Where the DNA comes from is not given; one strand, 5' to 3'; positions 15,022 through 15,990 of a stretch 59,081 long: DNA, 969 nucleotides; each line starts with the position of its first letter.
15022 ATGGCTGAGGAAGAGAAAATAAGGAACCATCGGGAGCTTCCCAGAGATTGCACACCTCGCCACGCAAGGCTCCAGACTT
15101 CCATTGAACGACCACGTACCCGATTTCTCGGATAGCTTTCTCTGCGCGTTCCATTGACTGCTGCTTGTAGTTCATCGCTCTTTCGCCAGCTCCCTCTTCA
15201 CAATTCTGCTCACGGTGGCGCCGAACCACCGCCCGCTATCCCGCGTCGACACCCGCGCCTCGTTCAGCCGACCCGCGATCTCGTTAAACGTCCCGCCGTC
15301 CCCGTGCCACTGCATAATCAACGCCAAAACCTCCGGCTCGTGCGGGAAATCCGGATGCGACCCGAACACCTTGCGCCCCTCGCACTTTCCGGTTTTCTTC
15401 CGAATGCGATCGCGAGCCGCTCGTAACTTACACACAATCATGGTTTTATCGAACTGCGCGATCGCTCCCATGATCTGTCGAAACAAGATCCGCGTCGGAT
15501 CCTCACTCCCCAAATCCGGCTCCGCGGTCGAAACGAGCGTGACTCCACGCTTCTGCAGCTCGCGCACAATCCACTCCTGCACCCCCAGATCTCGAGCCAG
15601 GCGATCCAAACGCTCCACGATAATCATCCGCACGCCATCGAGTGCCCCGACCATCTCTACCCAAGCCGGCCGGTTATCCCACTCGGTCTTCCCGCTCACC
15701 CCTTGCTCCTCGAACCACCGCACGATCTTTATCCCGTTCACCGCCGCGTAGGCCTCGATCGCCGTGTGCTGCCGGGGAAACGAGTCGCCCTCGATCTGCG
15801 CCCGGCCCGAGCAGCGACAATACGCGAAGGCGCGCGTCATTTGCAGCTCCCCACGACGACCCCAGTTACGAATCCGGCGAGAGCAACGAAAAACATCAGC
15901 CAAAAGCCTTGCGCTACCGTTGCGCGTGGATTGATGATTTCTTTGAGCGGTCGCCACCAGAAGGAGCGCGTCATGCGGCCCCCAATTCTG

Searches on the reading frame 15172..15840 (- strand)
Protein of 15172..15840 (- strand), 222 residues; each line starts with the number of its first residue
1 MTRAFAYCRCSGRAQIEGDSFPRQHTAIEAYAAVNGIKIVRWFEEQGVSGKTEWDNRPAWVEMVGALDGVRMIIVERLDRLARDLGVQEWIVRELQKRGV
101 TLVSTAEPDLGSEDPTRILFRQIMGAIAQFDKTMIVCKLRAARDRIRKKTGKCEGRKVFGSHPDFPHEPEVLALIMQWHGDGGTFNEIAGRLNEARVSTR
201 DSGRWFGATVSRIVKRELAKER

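Call 13: search_protein_families(library=pfam, proteins=[window:15172-15840:-], max_evalue=0.1)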
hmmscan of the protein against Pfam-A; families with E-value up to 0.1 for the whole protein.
window:15172-15840:- (222 aa): 2 families
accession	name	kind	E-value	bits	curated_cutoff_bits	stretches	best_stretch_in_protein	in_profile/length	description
PF00239.26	Resolvase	-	2.4e-28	99.5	23.3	1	4-149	1-142/145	Resolvase, N terminal domain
PF07508.19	Recombinase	-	2.5e-06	28.1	21.1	1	166-217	1-52/102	Recombinase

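Call 14: search_protein_families(library=phrogs, proteins=[window:15172-15840:-], max_evalue=0.1)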
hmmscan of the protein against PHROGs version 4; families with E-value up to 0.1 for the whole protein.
window:15172-15840:- (222 aa): 3 families
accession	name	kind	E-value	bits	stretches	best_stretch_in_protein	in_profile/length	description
phrog_95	-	integration and excision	3.5e-34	119.4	1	1-217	87-311/651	integrase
phrog_125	-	DNA, RNA and nucleotide metabolism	3.3e-26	93.3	1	1-219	19-205/254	DNA invertase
phrog_6620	-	integration and excision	0.0034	18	1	5-103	59-151/201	transposase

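Call 29: find_related_loci(query=window:15172-15840:-, collection=viral_contigs, flank=6000)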
Query window:15172-15840:- (222 aa) in viral_contigs; peptide patterns used: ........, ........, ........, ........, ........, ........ (x = any residue, [..] = any of these).
4 stretches matched a pattern; 1 encode a relative of the query (tblastn E <= 1e-3); 1 distinct loci.
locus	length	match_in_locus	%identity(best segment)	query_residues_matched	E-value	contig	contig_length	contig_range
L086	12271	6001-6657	63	3-220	5e-87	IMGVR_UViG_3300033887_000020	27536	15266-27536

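Call 43: find_related_loci(query=A2, collection=genome_contigs, flank=6000)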
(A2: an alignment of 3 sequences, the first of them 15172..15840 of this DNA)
Query A2 (222 aa) in genome_contigs; peptide patterns used: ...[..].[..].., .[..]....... (x = any residue, [..] = any of these).
519 stretches matched a pattern; 164 encode a relative of the query (tblastn E <= 1e-3); the best 80 are kept; 80 distinct loci.
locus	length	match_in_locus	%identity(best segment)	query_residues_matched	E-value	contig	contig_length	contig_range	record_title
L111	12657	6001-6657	63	3-220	4e-85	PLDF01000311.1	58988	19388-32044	MAG: Bryobacterales bacterium isolate palsa_243 73.20111000_P2M.18_contig_335, whole genome shotgun sequence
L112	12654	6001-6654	52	1-219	5e-71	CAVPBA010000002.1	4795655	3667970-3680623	MAG: Terriglobales bacterium isolate MFD00031.bin.2.5 genome assembly, contig: contig_2236, whole genome shotgun sequenc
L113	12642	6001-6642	55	1-215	1e-70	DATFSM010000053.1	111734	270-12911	MAG TPA_asm: Bryobacteraceae bacterium isolate SMAG_U9384 k141_666804, whole genome shotgun sequence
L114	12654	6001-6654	52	1-219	3e-70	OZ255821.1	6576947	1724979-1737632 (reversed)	MAG: Bryobacteraceae bacterium isolate 718553b6-a045-46b5-ae17-6fe7a38e2867 genome assembly, chromosome: 1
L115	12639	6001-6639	52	1-214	3e-69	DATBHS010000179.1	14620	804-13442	MAG TPA_asm: Bryobacteraceae bacterium isolate SMAG_U3874 k141_3669169, whole genome shotgun sequence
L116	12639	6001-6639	54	1-214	2e-69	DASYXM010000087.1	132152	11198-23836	MAG TPA_asm: Bryobacteraceae bacterium isolate SMAG_U6308 k141_619768, whole genome shotgun sequence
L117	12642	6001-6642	53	1-215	3e-69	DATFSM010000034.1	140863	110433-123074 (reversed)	MAG TPA_asm: Bryobacteraceae bacterium isolate SMAG_U9384 k141_3684629, whole genome shotgun sequence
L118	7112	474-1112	53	1-214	4e-69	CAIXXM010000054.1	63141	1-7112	MAG: uncultured Acidobacteriia bacterium isolate AlinenLipids_bin-6195 genome assembly, contig: bin-6195:054/169, whole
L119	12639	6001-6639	53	1-214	1e-67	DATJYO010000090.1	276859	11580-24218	MAG TPA_asm: Bryobacteraceae bacterium isolate SMAG_U15154 k141_2134070, whole genome shotgun sequence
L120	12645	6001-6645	52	2-217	9e-68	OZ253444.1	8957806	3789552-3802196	MAG: Bryobacterales bacterium isolate 3cac0922-cef3-4e6b-989c-161c3111d54d genome assembly, chromosome: 1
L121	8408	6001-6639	51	4-217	4e-68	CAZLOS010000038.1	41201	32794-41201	MAG TPA_asm: uncultured Solibacteraceae bacterium isolate SRP216815_co1_19 genome assembly, contig: NODE_1001_length_412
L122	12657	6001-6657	50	1-220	1e-67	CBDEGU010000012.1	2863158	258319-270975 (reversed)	MAG: Bryobacterales bacterium isolate 63e98ee0-76b8-4d66-b35b-f102d4a5bfdb genome assembly, contig: contig_12, whole gen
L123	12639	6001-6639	51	1-214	3e-67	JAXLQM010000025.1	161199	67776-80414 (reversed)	MAG: Bryobacteraceae bacterium isolate STL-ACI3 C4.145.fa-25, whole genome shotgun sequence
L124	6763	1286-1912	53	5-214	3e-67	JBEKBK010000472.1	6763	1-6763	MAG: Bryobacteraceae bacterium isolate SPRUCE 134 SPRUCE_134_472, whole genome shotgun sequence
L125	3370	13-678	52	1-221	1e-67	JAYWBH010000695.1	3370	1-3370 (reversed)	MAG: Bryobacterales bacterium isolate GL93_UP_concoct_250 GL93_UP_concoct_250_694, whole genome shotgun sequence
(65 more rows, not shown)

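Call 44: find_related_loci(query=A2, collection=viral_contigs, flank=6000)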
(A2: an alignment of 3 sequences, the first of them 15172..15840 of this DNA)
Query A2 (222 aa) in viral_contigs; peptide patterns used: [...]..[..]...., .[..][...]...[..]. (x = any residue, [..] = any of these).
61 stretches matched a pattern; 18 encode a relative of the query (tblastn E <= 1e-3); 18 distinct loci.
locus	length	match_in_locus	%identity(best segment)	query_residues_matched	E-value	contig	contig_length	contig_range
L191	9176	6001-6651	52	3-213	1e-71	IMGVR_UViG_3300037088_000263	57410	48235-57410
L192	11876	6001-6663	46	1-222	8e-55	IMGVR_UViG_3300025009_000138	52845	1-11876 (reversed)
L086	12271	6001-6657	63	3-220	8e-86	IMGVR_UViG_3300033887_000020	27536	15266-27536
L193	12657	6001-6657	46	1-216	2e-50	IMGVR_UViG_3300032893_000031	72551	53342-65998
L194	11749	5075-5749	40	5-216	1e-48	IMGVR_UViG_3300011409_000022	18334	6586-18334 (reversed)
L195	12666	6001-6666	43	2-216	1e-51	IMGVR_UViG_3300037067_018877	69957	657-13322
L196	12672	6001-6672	39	2-218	2e-44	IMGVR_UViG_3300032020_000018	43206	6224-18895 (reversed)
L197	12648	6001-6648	47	1-217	8e-64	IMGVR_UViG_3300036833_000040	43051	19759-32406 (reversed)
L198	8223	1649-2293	39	6-216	2e-41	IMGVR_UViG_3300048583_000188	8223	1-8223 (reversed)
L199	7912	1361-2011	40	3-216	3e-41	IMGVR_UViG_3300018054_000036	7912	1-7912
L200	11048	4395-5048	39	5-218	5e-41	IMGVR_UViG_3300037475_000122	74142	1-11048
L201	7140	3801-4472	39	5-217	4e-39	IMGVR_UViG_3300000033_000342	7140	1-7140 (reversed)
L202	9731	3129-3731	41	1-199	9e-34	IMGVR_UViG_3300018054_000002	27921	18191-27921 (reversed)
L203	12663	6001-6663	37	3-214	3e-40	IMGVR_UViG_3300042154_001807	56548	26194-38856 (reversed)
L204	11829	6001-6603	40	1-199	5e-33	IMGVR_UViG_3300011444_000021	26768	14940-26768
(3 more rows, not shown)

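Call 72: find_homologous_proteins(query=window:15172-15840:-, max_evalue=1e-40)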
Query window:15172-15840:- (222 aa): 1118 proteins with E <= 1e-40 among 2352 candidates; the best 120 are listed.
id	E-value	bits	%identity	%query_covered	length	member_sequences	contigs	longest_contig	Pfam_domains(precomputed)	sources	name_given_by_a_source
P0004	1.3e-139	481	97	100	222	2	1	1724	PF07508.20,PF00239.27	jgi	jgi:DNA invertase Pin-like site-specific DNA recombinase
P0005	1.1e-91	324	68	98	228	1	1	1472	PF07508.20,PF00239.27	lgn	-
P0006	4.3e-91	322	67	99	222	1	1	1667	PF07508.20,PF00239.27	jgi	jgi:DNA invertase Pin-like site-specific DNA recombinase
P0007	1.4e-90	321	67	100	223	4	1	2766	PF07508.20,PF00239.27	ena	-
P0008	7.6e-90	318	63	99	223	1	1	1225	PF07508.20,PF00239.27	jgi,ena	jgi:DNA invertase Pin-like site-specific DNA recombinase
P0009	4.3e-89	316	62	100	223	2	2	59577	PF07508.20,PF00239.27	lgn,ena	-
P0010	2.6e-85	303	63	98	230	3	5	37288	PF07508.20,PF00239.27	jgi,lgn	jgi:DNA invertase Pin-like site-specific DNA recombinase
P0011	4.0e-80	286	60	97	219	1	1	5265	PF07508.20,PF00239.27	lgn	-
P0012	7.8e-78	279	56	98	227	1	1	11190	PF00239.27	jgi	jgi:DNA invertase Pin-like site-specific DNA recombinase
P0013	4.1e-77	277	60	97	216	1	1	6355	PF07508.20,PF00239.27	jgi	jgi:DNA invertase Pin-like site-specific DNA recombinase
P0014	1.9e-76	274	58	97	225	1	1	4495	PF00239.27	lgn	-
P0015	7.6e-76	272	60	97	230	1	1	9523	PF00239.27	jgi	jgi:DNA invertase Pin-like site-specific DNA recombinase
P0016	4.2e-75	270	58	98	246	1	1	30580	PF00239.27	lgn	-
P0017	9.9e-74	266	58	96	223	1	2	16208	PF07508.20,PF00239.27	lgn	-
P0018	1.2e-73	265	59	94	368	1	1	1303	PF00239.27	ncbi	-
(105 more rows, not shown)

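Call 73: find_encoding_contigs(protein=P0009, flank=5000, max_places=3)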
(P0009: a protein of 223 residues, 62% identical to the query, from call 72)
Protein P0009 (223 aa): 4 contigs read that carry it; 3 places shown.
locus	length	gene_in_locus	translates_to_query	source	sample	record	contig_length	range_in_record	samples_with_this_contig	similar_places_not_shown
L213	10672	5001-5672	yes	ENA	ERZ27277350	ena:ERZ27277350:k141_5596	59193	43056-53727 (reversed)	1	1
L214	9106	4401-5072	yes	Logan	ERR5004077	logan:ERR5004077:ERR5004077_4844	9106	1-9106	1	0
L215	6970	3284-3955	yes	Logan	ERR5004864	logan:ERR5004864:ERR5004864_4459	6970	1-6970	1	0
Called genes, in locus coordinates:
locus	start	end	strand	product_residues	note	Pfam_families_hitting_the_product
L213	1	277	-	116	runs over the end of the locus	-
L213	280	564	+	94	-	-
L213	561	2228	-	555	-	-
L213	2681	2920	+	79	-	-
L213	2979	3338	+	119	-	-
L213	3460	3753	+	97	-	-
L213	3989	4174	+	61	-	-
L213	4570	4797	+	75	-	-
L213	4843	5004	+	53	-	-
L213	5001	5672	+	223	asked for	PF00239:Resolvase, PF07508:Recombinase (weak)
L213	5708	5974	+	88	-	-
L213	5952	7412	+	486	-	PF08241:Methyltransf_11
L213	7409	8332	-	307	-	PF12760:Zn_ribbon_IS1595, PF12762:DDE_Tnp_IS1595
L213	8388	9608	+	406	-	PF07719:TPR_2 (faint), PF13424:TPR_12 (faint), PF00515:TPR_1 (weak)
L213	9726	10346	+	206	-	-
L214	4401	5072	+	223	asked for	PF00239:Resolvase, PF07508:Recombinase (weak)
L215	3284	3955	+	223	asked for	PF00239:Resolvase, PF07508:Recombinase (weak)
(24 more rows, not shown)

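Call 74: find_encoding_contigs(protein=P0007, flank=5000, max_places=3)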
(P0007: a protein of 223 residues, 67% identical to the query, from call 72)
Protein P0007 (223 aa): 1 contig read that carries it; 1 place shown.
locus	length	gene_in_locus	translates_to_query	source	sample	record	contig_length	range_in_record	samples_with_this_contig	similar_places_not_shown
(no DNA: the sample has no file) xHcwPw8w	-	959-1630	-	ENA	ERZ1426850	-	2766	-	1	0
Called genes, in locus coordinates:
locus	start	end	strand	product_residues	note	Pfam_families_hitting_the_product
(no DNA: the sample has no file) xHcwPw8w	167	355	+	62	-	-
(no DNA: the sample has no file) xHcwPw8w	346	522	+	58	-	-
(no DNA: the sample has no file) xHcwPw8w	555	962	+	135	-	-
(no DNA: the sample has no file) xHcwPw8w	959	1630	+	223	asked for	PF00239:Resolvase, PF07508:Recombinase (weak)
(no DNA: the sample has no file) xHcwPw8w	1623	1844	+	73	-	-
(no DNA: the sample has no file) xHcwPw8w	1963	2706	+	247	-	-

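Call 75: find_encoding_contigs(protein=P0011, flank=5000, max_places=3)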
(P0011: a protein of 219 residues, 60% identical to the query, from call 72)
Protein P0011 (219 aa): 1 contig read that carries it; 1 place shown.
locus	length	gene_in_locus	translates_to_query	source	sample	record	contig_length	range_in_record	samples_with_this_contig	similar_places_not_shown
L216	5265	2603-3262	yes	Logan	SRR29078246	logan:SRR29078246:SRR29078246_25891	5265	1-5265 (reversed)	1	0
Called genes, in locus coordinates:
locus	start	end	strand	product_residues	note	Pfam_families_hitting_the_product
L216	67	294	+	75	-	-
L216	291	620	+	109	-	-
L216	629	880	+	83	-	-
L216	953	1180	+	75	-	-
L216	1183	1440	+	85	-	-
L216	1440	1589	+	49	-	-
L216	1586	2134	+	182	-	-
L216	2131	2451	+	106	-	-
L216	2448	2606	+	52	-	-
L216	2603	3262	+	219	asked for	PF00239:Resolvase, PF07508:Recombinase (weak)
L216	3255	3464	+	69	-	-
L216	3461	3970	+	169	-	-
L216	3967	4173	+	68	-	-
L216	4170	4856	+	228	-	-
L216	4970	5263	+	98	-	?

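Call 78: find_encoding_contigs(protein=P0016, flank=5000, max_places=2)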
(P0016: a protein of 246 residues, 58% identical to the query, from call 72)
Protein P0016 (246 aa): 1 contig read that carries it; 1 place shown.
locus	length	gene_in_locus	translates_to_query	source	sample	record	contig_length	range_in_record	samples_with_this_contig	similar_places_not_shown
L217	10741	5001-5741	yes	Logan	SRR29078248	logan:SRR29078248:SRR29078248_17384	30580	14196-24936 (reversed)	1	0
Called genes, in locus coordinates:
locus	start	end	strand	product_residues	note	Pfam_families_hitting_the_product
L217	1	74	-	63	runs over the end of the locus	-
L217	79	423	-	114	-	-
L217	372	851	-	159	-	-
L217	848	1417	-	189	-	-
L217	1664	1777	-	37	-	-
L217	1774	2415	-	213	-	-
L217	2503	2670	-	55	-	-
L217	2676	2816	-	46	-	-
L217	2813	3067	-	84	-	-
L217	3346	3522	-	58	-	-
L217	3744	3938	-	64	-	-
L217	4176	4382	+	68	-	-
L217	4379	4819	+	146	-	-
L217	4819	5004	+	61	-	PF24623:Phage_zn_bind_8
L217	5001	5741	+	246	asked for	PF00239:Resolvase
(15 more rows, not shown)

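Call 79: find_encoding_contigs(protein=P0015, flank=5000, max_places=2)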
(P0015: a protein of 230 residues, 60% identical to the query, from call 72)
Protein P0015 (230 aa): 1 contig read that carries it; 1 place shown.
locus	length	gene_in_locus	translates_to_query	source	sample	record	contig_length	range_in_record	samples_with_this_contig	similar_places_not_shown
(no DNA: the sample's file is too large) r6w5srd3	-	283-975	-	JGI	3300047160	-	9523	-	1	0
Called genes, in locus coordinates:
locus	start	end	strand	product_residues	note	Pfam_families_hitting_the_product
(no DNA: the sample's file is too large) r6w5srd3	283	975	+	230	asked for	PF00239:Resolvase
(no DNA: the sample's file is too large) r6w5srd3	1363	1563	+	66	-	-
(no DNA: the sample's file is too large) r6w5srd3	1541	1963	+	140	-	PF00239:Resolvase, PF07508:Recombinase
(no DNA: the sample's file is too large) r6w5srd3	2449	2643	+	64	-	PF02322:Cyt_bd_oxida_II (weak)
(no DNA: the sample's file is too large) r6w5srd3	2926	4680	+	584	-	PF00884:Sulfatase, PF16347:SGSH_C (faint), PF14707:Sulfatase_C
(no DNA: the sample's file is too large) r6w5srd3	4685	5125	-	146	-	PF00069:Pkinase, PF07714:PK_Tyr_Ser-Thr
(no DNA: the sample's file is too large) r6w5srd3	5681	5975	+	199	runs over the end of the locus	PF13560:HTH_31 (weak)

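Call 80: find_encoding_contigs(protein=P0013, flank=5000, max_places=2)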
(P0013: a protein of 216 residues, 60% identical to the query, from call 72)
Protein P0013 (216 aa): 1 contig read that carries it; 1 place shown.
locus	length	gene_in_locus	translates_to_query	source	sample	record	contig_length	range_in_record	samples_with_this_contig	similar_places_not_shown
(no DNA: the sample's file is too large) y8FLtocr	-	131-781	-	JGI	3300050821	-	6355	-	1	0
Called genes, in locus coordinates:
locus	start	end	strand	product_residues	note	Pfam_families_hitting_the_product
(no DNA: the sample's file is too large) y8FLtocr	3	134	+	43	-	?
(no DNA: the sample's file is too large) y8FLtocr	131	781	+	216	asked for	PF00239:Resolvase, PF07508:Recombinase (weak)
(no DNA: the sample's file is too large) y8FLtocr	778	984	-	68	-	PF28077:THIVI_2564 (weak)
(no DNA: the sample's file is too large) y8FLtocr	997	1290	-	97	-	-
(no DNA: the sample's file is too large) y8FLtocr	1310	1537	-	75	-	-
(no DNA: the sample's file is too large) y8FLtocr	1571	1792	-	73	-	-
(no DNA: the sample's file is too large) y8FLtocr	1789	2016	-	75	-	-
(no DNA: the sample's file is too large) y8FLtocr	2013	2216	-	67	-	-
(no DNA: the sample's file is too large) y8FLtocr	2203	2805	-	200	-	-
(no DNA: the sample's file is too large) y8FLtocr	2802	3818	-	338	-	PF01844:HNH, PF14279:HNH_5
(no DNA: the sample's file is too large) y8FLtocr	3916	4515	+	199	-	-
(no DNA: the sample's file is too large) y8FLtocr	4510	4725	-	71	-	-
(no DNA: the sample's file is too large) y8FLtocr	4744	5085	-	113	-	-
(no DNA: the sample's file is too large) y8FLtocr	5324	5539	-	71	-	-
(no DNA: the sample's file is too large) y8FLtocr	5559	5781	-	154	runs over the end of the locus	-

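Call 102: search_dna_similar(query=window:15172-15840:-, collection=phages, mode=protein, max_rows=12)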
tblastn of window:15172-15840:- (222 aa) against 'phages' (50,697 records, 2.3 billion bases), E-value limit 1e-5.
Records with a match: 101; places in all: 101; records where one place covers at least 80% of the query: 80.
Best place of each record, by identity: <60% 101.
By first word of the organism name: Staphylococcus 57; Bacillus 12; Bacteriophage 10; Mycobacterium 10; Vibrio 2; Streptomyces 2; Streptococcus 2; Microcystis 1; Moorella 1; Rossellomorea 1; and 3 more.
By host as written in the record: Staphylococcus aureus 30; - 18; Staphylococcus aureus KCTC 1621 3; Staphylococcus sp. 3; Mycobacterium smegmatis mc2 155 2; methicillin-resistant Staphylococcus aureus spa type t223 2; Staphylococcus aureus ATCC 29213 2; Staphylococcus aureus subsp. aureus RN4220 2; and 32 more.
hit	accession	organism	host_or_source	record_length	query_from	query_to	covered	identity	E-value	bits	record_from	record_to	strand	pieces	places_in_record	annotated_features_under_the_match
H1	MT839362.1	Bacteriophage sp.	human fecal samples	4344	3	217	97%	30.9%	7e-11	67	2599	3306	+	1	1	record has no annotation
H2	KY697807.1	Microcystis phage MACPNOA1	Microcystis aeruginosa FACHB-469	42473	1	214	96%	29.9%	6e-9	61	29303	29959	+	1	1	site-specific recombinase | XRE family transcriptional regulator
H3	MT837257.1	Bacteriophage sp.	human fecal samples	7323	4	215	95%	29.6%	4e-12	70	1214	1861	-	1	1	record has no annotation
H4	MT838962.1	Bacteriophage sp.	human fecal samples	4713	4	215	95%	28.3%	9e-8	57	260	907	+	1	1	record has no annotation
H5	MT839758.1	Bacteriophage sp.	human fecal samples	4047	4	215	95%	28.1%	4e-7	56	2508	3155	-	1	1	record has no annotation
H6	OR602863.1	Moorella phage MCACPph1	Moorella sp. ACPs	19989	1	207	93%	28.3%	6e-12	70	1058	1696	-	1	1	integrase | hypothetical protein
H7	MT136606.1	Bacillus phage vB_BceS_KLEB30-3S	Bacillus cereus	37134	7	213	93%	27.9%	2e-7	57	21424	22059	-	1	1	integrase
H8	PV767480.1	Rossellomorea phage phiT1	Rossellomorea aquimaris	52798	2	218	98%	26.4%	3e-12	71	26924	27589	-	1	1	DNA recombinase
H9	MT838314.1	Bacteriophage sp.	human fecal samples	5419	4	214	95%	27.0%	4e-10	65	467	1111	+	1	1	record has no annotation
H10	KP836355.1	Marinitoga camini virus 1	Marinitoga camini 1197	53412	1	217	98%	26.3%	6e-9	61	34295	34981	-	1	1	resolvase | hypothetical protein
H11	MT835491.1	Bacteriophage sp.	human fecal samples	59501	7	214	94%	27.3%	4e-7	56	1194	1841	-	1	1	record has no annotation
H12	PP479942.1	Faecalibacterium phage Lelie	Faecalibacterium sp. L2-61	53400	3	217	97%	26.3%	3e-6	53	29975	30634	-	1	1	resolvase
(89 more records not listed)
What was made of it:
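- Tried and rejected: Protein-level relatives of the recombinase in deposited phages are all below 31% identity (call 102).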

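Call 103: search_solved_structures(query=window:15172-15840:-, max_evalue=0.001)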
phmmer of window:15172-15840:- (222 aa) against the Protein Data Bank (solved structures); distinct sequences matched with E-value up to 0.001: 4.
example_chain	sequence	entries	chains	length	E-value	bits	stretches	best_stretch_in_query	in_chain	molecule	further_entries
3guv_A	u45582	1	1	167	6.8e-10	42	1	3-141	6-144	Site-specific recombinase, resolvase family protein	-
3uj3_X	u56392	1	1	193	5e-05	26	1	56-156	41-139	DNA-invertase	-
4m6f_A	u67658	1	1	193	5.3e-05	26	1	56-156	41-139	DNA-invertase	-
3bvp_A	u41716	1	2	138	0.00084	22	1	6-133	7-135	TP901-1 Integrase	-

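Call 105: find_encoding_contigs(protein=P0004, flank=5000, max_places=3)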
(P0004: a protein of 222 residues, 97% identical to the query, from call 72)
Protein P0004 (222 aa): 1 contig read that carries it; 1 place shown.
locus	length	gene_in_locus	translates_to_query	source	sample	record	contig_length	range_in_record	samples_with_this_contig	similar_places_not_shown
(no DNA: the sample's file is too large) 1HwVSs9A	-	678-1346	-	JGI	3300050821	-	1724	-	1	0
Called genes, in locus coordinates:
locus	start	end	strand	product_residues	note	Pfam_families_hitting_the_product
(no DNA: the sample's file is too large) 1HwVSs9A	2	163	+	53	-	?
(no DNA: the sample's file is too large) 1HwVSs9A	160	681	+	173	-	-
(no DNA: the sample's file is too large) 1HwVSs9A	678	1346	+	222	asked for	PF00239:Resolvase, PF07508:Recombinase (faint)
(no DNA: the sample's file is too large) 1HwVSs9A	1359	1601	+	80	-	-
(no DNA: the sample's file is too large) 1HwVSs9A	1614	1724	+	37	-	?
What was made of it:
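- Tried and rejected: Four recombinase-homologue look-ups returned no DNA (calls 74, 79, 80, 105).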
